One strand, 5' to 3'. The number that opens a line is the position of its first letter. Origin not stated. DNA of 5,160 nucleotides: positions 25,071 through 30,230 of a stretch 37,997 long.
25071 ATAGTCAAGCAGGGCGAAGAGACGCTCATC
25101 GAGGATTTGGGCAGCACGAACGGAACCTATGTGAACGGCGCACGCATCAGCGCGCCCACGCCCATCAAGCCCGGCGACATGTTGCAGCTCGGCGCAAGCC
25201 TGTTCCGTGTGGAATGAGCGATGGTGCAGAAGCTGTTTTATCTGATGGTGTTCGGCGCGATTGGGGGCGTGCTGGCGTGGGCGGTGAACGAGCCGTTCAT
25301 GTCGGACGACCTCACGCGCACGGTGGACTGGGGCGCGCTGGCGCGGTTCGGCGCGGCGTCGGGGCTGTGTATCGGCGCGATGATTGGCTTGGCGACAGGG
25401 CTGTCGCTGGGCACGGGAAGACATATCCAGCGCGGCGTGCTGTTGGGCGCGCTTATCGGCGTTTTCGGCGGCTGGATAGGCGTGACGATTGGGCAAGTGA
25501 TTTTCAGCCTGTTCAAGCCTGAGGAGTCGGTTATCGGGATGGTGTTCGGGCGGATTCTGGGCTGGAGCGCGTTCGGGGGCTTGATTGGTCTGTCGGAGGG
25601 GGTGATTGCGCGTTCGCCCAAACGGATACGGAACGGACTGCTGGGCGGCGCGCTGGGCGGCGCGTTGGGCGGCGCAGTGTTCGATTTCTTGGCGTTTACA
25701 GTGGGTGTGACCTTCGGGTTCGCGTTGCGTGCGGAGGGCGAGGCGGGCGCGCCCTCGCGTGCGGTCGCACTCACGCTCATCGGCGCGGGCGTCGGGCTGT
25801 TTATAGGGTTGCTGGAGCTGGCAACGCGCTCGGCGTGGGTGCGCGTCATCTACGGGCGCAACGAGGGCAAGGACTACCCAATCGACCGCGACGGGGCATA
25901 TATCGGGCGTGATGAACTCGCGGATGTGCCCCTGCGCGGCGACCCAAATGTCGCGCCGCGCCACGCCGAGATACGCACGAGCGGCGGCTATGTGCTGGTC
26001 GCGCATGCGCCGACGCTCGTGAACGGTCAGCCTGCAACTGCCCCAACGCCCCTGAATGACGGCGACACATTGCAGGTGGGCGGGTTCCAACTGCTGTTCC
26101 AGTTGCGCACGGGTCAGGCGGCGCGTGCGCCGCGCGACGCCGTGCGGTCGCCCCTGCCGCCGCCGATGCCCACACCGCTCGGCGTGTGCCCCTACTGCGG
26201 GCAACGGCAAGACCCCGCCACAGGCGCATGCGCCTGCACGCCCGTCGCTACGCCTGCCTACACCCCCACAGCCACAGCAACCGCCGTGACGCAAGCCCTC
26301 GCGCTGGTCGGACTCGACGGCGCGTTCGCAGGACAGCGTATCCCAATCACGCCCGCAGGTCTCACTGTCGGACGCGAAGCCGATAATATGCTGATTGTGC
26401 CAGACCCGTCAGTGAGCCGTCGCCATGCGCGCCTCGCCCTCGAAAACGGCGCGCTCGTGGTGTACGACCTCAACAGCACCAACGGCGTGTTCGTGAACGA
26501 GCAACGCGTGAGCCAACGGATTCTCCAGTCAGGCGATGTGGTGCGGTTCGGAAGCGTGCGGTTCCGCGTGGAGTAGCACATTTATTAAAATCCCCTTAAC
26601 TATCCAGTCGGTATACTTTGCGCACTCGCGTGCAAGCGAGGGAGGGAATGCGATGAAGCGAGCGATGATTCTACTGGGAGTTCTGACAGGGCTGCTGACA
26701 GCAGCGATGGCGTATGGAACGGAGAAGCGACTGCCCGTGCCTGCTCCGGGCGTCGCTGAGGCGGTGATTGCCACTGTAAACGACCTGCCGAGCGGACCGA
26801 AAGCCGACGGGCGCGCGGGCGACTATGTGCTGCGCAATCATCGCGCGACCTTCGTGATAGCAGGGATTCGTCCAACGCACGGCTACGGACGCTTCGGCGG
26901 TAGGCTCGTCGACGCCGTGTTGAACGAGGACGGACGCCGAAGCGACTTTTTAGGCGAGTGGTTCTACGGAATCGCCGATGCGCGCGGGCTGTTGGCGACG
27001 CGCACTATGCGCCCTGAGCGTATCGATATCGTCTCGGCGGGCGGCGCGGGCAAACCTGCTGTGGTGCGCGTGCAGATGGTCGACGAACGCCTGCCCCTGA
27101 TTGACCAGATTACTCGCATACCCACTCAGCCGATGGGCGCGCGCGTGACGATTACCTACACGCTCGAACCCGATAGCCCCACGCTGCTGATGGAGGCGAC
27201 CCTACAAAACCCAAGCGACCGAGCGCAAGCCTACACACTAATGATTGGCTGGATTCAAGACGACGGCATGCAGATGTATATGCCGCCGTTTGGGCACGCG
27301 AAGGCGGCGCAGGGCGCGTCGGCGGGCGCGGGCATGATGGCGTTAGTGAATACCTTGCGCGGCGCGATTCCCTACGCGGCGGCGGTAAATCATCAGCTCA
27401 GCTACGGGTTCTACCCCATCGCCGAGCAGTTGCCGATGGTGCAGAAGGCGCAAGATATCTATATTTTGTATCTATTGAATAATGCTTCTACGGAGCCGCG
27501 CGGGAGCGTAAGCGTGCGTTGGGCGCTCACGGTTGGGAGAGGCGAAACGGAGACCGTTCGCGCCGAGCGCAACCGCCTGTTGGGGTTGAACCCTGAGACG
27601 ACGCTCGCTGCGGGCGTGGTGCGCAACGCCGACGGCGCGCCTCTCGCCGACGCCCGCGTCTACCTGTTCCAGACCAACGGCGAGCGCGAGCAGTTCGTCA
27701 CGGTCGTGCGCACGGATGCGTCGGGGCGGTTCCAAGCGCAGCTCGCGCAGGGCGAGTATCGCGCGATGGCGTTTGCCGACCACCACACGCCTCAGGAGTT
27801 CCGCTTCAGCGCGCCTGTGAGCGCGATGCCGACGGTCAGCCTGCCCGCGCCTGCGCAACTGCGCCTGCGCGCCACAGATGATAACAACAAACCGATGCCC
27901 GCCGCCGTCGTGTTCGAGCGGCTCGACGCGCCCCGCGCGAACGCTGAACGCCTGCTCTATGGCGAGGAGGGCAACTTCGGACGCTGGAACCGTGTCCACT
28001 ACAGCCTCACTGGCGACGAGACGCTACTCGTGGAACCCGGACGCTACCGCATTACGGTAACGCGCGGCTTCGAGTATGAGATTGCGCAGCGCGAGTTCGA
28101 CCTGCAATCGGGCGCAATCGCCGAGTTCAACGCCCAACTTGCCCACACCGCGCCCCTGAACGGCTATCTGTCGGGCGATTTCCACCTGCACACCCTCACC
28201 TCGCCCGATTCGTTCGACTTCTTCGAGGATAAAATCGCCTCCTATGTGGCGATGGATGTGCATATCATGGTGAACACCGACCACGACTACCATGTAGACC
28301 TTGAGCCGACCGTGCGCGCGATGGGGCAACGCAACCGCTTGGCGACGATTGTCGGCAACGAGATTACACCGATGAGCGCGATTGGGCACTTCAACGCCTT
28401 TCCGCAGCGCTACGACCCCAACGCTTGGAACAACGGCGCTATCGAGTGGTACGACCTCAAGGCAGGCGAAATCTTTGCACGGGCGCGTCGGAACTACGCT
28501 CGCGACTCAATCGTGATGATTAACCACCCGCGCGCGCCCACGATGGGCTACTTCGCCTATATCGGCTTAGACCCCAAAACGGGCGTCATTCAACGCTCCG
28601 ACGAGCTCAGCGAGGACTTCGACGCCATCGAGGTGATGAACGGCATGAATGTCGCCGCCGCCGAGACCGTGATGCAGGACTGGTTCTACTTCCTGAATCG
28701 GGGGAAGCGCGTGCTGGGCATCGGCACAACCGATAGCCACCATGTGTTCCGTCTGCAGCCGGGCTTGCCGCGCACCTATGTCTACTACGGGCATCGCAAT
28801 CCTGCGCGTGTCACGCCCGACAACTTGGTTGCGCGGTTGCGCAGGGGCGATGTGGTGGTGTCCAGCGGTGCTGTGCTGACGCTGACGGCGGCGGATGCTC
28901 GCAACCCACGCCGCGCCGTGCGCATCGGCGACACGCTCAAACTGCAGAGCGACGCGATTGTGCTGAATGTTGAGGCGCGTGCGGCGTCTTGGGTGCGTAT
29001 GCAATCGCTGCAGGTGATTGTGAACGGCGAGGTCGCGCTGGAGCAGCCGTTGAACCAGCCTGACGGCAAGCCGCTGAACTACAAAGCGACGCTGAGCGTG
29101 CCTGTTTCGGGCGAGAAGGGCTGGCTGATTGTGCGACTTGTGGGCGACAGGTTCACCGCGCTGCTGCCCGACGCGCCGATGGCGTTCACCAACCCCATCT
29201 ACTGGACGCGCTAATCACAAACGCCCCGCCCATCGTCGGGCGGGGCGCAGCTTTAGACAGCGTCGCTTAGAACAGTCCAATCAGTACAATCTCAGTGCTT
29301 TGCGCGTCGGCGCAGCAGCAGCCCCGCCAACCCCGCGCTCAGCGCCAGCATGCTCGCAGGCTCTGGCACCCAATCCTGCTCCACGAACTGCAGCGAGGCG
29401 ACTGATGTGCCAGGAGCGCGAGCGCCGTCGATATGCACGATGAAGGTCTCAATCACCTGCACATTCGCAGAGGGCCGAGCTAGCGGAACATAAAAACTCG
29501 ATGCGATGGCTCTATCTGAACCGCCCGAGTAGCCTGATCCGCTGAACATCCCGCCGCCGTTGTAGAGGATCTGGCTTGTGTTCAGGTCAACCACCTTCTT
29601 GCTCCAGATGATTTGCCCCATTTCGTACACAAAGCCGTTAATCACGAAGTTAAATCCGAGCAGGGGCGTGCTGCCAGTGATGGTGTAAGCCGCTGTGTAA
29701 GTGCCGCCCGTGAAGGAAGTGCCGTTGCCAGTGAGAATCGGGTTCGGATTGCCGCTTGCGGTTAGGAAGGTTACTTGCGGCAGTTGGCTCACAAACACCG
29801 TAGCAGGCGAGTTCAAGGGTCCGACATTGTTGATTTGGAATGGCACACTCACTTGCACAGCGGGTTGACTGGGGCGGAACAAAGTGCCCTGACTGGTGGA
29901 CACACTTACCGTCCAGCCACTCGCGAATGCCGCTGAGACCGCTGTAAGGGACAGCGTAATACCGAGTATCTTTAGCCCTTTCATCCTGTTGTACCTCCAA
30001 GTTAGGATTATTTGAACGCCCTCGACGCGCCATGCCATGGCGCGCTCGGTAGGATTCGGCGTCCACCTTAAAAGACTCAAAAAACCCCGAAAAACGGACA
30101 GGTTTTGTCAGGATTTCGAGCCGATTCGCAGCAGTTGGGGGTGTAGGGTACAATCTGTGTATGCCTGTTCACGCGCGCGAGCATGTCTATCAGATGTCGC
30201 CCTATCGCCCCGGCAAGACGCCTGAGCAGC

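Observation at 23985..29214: Kinase-less membrane FHA-FHA-PHP gene cluster divergent from the flagellar switch operon (best candidate here for an undescribed module)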

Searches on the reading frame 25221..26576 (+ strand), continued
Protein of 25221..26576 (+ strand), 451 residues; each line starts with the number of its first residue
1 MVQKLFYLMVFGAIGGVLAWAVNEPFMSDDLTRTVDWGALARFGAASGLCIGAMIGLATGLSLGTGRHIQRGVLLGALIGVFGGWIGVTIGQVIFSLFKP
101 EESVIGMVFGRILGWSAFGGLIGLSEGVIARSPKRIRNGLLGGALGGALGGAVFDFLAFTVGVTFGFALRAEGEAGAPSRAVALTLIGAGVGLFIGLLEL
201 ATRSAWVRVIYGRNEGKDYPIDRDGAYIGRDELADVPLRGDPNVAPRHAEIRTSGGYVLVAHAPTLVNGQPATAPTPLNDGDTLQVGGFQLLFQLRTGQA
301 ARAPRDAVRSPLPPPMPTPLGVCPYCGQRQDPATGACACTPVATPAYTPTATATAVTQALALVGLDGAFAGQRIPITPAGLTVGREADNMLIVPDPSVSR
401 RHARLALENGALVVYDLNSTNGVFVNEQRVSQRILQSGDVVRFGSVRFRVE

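Call 43: predict_structure(alignment_id=A1)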
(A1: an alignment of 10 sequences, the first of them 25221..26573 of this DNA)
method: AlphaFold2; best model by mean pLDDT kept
length: 451 residues; sequences in the alignment: 10
mean_pLDDT: 77.5   pTM: 0.58
mean pLDDT of the five models: 77.5, 75.5, 75.0, 73.0, 71.9
residues with pLDDT >= 90: 101; 70-90: 243; 50-70: 54; < 50: 53
segments of 3 or more residues with pLDDT < 50: 162-175, 302-318, 340-357
pLDDT, mean of each block of 10 residues (from residue 1): 86 92 74 65 89 92 88 92 88 76 71 85 86 87 88 69 46 59 87 90 87 75 89 87 86 85 87 85 88 77 40 47 56 53 34 43 81 79 78 81 85 87 89 89 90 80
secondary structure, 60 per line:
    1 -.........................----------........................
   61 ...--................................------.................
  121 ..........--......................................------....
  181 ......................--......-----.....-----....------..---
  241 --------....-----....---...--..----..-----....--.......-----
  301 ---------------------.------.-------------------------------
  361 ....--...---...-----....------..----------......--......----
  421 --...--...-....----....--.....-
elements in order: H2-26 H37-63 H66-97 H104-130 H133-170 H177-202 E205-210 E216-220 E226-229 E249-252 E258-261 E265-267 E283-286 E289-295 E361-364 E373-375 E381-384 E403-408 E411-416 E423-425 E428-430 E432-435 E440-443 E446-450

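Call 47: fold_search(model_id=the predicted structure, library=pdb)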
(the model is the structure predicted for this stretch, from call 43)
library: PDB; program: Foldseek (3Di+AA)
matches with E <= 10: 629; with E <= 0.001: 66
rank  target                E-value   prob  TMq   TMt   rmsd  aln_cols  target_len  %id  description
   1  6i2p_D                9.3e-08  1.00  0.19  0.75   1.0        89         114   38  Crystal structure of the Mycobacterium tuberculosis PknB kinase domain (L33E mutant) in complex with its substrate Gar (released 2019-05-22)
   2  7rj3_A                1.1e-07  1.00  0.19  0.81   1.0        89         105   38  Crystal Structure of the Forkhead Associated (FHA) Domain of the Glycogen Accumulation Regulator (GarA) from Mycobacte (released 2021-07-28)
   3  6i2r_B                1.2e-07  1.00  0.19  0.90   1.1        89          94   37  Crystal structure of the SucA domain of Mycobacterium smegmatis KGD (alpha-ketoglutarate decarboxylase), mutant R802A, (released 2019-05-22)
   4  6i2p_E                1.3e-07  1.00  0.19  0.82   1.0        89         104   38  Crystal structure of the Mycobacterium tuberculosis PknB kinase domain (L33E mutant) in complex with its substrate Gar (released 2019-05-22)
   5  7rj3_C                1.3e-07  1.00  0.19  0.84   1.0        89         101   38  Crystal Structure of the Forkhead Associated (FHA) Domain of the Glycogen Accumulation Regulator (GarA) from Mycobacte (released 2021-07-28)
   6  8p5r_G                1.5e-07  1.00  0.19  0.86   1.2        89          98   37  Crystal structure of full-length, homohexameric 2-oxoglutarate dehydrogenase KGD from Mycobacterium smegmatis in compl (released 2023-08-16)
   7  8p5x_G                2.4e-07  1.00  0.20  0.81   1.8        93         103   32  Single particle cryo-EM structure of the complex between Corynebacterium glutamicum homohexameric 2-oxoglutarate dehyd (released 2023-08-16)
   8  6i2q_B                2.6e-07  1.00  0.19  0.84   1.4        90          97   38  Crystal structure of the wild-type SucA domain of Mycobacterium smegmatis KGD (alpha-ketoglutarate decarboxylase), in  (released 2019-05-22)
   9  3poa_A                4.1e-07  1.00  0.19  0.86   1.6        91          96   34  Structural and functional analysis of phosphothreonine-dependent FHA domain interactions (released 2011-01-26)
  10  3po8                  4.3e-07  1.00  0.19  0.84   1.6        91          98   34  Structural and functional analysis of phosphothreonine-dependent FHA domain interactions (released 2011-01-26)
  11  7rj3_B                5.0e-07  1.00  0.19  0.80   1.3        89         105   38  Crystal Structure of the Forkhead Associated (FHA) Domain of the Glycogen Accumulation Regulator (GarA) from Mycobacte (released 2021-07-28)
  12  6i2r_D                6.5e-07  1.00  0.19  0.91   1.1        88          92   38  Crystal structure of the SucA domain of Mycobacterium smegmatis KGD (alpha-ketoglutarate decarboxylase), mutant R802A, (released 2019-05-22)
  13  3oun_A                6.5e-07  1.00  0.19  0.90   1.6        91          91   34  Crystal structure of the FhaA FHA domain complexed with the intracellular domain of Rv3910 (released 2012-02-08)
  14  6hc1_A                6.5e-07  1.00  0.19  0.79   1.5        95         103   34  Bdellovibrio bacteriovorus DgcB FHA in complex with phosphorylated N-terminal peptide (released 2019-08-28)
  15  4qcj                  7.5e-07  1.00  0.19  0.84   1.0        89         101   32  Crystal Structure of OdhI from Corynebacterium glutamicum (released 2014-07-02)
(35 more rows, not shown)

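Call 65: search_protein_families(library=padloc, proteins=[window:25221-26573:+, L041:10085-11410:+, L041:11427-12335:+, L041:12322-13224:+, L041:13271-14887:+], max_evalue=0.001)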
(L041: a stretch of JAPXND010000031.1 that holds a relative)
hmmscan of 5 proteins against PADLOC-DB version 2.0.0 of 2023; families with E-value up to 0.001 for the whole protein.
window:25221-26573:+ (451 aa): 0 families

L041:10085-11410:+ (441 aa): 0 families

L041:11427-12335:+ (302 aa): 0 families

L041:12322-13224:+ (300 aa): 1 family
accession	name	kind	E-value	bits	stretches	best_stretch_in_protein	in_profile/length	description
PDLC04518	PDC-M21C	-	1.6e-10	38.6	1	40-236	3-185/243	-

L041:13271-14887:+ (538 aa): 36 families (the best 25 are shown)
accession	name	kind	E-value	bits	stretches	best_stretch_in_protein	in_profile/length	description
PDLC04060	PD-T4-6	-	1.3e-95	319.2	1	4-371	3-375/486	-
PDLC04061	PD-T4-6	-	4.1e-91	305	1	6-368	13-392/510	-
PDLC04053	PD-T4-6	-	2.1e-86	288.2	1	1-283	1-285/311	-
PDLC04042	PD-T4-6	-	2.9e-86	287.7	1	1-274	1-277/292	-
PDLC04043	PD-T4-6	-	2.6e-81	272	1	5-300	11-289/452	-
PDLC04057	PD-T4-6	-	1.2e-78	263.2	1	6-351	5-345/443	-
PDLC04054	PD-T4-6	-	3.2e-75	251.7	1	7-282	8-286/347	-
PDLC04047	PD-T4-6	-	2.6e-73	244.9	1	4-303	5-302/327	-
PDLC04052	PD-T4-6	-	2.7e-73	245.9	1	1-312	1-317/496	-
PDLC04138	mad6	-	9.7e-72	240.8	1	6-287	48-331/659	mads_6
PDLC04039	PD-T4-6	-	1.1e-71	240.2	1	4-317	9-322/458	-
PDLC04048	PD-T4-6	-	1.7e-70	236.2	1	9-339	10-349/354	-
PDLC04040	PD-T4-6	-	1.9e-70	236.2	1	24-349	10-342/547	-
PDLC04041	PD-T4-6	-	1.8e-68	229.8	1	5-269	24-293/443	-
PDLC04064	PD-T4-6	-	7.4e-62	207.4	1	8-266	19-277/369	-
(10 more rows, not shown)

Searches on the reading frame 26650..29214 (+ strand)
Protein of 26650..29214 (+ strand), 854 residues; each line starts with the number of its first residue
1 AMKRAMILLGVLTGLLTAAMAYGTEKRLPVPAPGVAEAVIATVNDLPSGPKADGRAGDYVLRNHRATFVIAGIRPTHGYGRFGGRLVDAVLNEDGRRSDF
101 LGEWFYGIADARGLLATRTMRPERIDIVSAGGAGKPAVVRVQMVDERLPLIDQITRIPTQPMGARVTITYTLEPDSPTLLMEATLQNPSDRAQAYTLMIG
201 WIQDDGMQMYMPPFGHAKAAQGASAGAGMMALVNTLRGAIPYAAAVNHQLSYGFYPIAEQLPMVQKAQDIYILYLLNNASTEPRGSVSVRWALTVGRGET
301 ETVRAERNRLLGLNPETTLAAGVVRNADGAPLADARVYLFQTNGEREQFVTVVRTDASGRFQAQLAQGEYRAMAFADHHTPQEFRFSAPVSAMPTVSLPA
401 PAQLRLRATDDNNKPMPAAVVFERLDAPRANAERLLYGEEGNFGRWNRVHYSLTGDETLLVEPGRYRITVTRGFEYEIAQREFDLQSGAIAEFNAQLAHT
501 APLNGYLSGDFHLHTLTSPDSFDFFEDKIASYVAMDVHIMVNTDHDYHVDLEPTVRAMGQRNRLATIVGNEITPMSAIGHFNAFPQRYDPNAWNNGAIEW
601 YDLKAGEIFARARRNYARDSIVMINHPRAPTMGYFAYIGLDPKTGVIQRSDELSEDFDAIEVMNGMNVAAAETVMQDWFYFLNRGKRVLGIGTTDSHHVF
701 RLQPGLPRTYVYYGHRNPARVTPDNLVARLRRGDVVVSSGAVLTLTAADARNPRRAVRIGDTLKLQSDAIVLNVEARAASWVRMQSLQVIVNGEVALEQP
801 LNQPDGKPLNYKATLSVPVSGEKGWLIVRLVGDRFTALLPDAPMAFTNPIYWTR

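Call 7: search_protein_families(library=pfam, proteins=[window:26650-29214:+], max_evalue=0.01)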
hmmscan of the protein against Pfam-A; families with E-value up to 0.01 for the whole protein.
window:26650-29214:+ (854 aa): 2 families
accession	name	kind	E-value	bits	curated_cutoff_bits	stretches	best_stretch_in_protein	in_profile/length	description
PF13620.12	CarboxypepD_reg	-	2.3e-11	44.3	32.3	1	322-385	4-65/82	Carboxypeptidase regulatory-like domain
PF02369.22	Big_1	-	0.00018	22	34.9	1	316-366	17-67/93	Bacterial Ig-like domain (group 1)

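Call 9: search_protein_families(library=ncbifam, proteins=[window:26650-29214:+], max_evalue=0.01)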
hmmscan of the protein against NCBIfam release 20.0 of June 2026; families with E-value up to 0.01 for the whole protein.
window:26650-29214:+ (854 aa): 2 families
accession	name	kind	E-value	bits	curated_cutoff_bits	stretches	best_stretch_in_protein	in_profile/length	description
NF038032.1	CehA_McbA_metalo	domain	9.3e-46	156.7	80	1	505-852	1-314/315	CehA/McbA family metallohydrolase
TIGR02962.1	hdxy_isourate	equivalog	0.0095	16.3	87.45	0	318-370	3-61/113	hydroxyisourate hydrolase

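Call 10: search_solved_structures(query=window:26650-29214:+, max_evalue=1, show_alignments=2)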
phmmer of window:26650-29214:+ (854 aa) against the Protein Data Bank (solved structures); distinct sequences matched with E-value up to 1: 0.

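Call 65: search_protein_families(library=padloc, proteins=[window:26653-29211:+], max_evalue=0.001)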
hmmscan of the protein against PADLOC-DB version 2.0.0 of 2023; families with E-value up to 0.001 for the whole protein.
window:26653-29211:+ (853 aa): 0 families

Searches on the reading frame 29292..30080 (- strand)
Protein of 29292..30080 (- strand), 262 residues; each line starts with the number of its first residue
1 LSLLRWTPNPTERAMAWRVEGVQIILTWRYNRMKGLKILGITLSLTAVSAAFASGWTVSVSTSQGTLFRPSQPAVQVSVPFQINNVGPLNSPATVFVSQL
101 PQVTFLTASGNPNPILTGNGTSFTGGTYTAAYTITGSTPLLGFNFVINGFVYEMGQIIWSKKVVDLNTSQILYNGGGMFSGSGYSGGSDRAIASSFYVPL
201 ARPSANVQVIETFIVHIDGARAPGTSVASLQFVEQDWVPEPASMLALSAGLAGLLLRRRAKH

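Call 7: search_protein_families(library=pfam, proteins=[window:29292-30080:-], max_evalue=0.01)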
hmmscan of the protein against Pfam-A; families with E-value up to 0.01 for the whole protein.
window:29292-30080:- (262 aa): 1 family
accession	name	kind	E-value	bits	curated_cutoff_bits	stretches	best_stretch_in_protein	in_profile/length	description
PF07589.16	PEP-CTERM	-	1.3e-05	25.5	20.7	1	238-259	2-24/24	PEP-CTERM motif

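Call 9: search_protein_families(library=ncbifam, proteins=[window:29292-30080:-], max_evalue=0.01)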
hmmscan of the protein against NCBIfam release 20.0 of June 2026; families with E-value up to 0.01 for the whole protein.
window:29292-30080:- (262 aa): 5 families
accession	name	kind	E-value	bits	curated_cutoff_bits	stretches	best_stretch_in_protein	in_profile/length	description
TIGR02595.1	PEP_CTERM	domain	4.3e-05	24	16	1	238-260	1-23/24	PEP-CTERM sorting domain-containing protein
NF038125.1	PEP_CTERM_THxN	subfamily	0.00082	19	85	1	235-261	220-246/246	THxN family PEP-CTERM protein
NF038129.1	PEP_NF038129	equivalog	0.0027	17.6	65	1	223-259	151-192/194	NF038129 family PEP-CTERM protein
NF041538.1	PEP_EDSA_1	subfamily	0.0069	16.1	100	1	233-259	280-306/307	EDSAP-1 family PEP-CTERM protein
NF038120.1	PEP_CTERM_QFxxD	subfamily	0.0089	15.9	80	0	237-260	192-215/215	NF038120 family PEP-CTERM protein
